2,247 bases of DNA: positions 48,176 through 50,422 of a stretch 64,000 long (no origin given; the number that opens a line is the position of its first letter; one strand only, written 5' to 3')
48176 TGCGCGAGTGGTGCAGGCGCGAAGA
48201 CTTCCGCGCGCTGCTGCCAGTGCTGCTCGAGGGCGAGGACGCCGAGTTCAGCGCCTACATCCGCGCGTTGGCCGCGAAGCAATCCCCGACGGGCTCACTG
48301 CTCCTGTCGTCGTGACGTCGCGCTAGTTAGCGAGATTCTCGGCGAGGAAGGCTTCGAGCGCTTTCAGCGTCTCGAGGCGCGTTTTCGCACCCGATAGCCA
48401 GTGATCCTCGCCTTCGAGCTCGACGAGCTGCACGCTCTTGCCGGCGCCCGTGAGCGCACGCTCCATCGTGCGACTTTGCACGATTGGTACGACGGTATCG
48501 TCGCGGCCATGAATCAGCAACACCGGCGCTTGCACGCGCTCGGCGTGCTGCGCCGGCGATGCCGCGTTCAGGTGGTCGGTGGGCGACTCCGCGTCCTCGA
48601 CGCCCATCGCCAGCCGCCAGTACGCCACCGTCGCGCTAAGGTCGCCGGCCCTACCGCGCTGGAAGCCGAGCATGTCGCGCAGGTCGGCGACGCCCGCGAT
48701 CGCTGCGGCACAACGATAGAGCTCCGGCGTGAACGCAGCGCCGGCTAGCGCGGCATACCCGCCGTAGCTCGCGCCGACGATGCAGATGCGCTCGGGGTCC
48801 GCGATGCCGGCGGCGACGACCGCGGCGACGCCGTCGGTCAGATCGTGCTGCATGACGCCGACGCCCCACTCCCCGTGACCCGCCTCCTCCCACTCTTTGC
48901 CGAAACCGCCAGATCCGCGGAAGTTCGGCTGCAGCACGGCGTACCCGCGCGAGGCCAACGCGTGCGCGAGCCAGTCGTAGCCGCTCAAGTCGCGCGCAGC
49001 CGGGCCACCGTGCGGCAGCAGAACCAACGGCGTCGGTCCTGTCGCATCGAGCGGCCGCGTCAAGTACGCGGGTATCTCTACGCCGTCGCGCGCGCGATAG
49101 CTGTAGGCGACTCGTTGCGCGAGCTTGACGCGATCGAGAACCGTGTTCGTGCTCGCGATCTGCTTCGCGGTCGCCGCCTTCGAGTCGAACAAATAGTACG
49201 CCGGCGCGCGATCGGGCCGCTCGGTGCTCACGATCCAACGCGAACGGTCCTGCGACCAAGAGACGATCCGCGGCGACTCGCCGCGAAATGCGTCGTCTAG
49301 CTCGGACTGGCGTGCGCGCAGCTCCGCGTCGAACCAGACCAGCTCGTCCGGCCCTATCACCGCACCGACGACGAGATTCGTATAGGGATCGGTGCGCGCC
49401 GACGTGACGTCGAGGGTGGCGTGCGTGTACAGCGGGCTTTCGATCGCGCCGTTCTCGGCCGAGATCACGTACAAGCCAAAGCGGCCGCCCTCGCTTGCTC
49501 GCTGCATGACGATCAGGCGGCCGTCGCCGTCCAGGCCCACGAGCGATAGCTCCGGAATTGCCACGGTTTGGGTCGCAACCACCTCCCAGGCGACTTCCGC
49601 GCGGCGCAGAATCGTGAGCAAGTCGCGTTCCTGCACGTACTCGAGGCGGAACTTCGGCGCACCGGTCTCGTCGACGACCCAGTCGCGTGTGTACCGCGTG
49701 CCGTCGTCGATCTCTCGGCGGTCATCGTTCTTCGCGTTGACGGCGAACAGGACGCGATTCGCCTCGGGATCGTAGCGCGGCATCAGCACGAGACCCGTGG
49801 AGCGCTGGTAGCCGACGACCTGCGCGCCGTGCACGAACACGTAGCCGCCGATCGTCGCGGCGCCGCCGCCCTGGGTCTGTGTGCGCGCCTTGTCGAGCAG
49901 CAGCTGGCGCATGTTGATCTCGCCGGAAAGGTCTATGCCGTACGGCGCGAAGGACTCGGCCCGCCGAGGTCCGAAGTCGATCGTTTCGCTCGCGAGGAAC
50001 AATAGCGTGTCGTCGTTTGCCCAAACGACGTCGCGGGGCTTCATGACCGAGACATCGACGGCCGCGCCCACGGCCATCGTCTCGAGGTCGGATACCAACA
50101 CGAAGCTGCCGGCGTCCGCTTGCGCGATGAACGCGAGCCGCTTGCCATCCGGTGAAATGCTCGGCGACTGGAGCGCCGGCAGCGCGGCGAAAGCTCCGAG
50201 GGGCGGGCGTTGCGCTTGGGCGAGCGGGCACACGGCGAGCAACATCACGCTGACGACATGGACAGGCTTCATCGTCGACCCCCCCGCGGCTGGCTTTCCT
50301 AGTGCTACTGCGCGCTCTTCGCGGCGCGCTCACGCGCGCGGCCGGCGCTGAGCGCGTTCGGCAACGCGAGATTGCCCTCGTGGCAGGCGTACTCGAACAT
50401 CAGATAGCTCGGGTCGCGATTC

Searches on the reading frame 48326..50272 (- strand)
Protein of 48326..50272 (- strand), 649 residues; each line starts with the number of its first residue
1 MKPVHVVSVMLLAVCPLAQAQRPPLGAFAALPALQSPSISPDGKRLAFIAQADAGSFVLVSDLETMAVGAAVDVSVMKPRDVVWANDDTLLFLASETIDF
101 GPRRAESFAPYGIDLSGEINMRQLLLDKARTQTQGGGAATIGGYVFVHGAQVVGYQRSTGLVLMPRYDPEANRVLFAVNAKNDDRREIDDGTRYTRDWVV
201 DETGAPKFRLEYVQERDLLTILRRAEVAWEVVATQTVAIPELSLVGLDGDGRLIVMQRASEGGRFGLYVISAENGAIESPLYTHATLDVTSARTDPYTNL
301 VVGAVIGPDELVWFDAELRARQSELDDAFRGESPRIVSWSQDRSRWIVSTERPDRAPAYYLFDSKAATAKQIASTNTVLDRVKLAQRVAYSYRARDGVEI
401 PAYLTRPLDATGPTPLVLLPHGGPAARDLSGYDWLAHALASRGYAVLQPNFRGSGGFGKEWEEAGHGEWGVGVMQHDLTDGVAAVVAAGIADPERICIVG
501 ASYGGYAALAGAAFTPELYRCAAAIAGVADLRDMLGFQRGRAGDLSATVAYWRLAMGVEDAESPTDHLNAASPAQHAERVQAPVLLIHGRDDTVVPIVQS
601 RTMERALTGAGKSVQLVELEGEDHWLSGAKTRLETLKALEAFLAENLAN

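Call 17: find_encoding_contigs(protein=window:48326-50272:-, flank=2000, max_places=3)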
Protein window:48326-50272:- (649 aa): no gene with exactly this product is on record in the collection.

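Call 74: search_protein_families(library=pfam, proteins=[window:48326-50272:-], max_evalue=0.01)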
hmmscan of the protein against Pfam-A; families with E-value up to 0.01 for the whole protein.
window:48326-50272:- (649 aa): 14 families
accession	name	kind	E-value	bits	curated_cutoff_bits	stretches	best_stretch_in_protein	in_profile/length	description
PF00326.27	Peptidase_S9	-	1.4e-42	146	22.6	1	432-648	3-211/213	Prolyl oligopeptidase family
PF02129.25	Peptidase_S15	-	5.6e-13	49.6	23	1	396-543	1-143/262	X-Pro dipeptidyl-peptidase (S15 family)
PF00561.26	Abhydrolase_1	-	1.7e-10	41.5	25.8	1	415-539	1-117/245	alpha/beta hydrolase fold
PF20434.5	BD-FAE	-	6.1e-10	39.4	26.8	1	492-607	87-215/215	BD-FAE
PF05448.18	AXE1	-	1.1e-09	37.9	21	1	390-600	59-282/321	Acetyl xylan esterase (AXE1)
PF12146.15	Hydrolase_4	-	1.1e-08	35.1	27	2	575-617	185-227/239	Serine aminopeptidase, S33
PF01738.24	DLH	-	2.7e-07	30.8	21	1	429-624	27-186/217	Dienelactone hydrolase family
PF02230.22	Abhydrolase_2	-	4.6e-07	30.3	23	1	574-627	147-202/217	Phospholipase/Carboxylesterase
PF03583.20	LIP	-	7.2e-06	26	23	0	581-625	215-260/286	Secretory lipase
PF12697.13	Abhydrolase_6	-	1.1e-05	26.6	26.3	1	417-626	2-206/217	Alpha/beta hydrolase family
PF00756.26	Esterase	-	2e-05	24.9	22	1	475-592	95-194/251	Putative esterase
PF07859.19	Abhydrolase_3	-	3.5e-05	24.1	25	1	490-624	67-206/210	alpha/beta hydrolase fold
PF07676.18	PD40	-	0.0005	20.4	20.9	1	36-56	13-33/38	WD40-like Beta Propeller Repeat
PF08386.16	Abhydrolase_4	-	0.00082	19.9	21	1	573-628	26-77/103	TAP-like protein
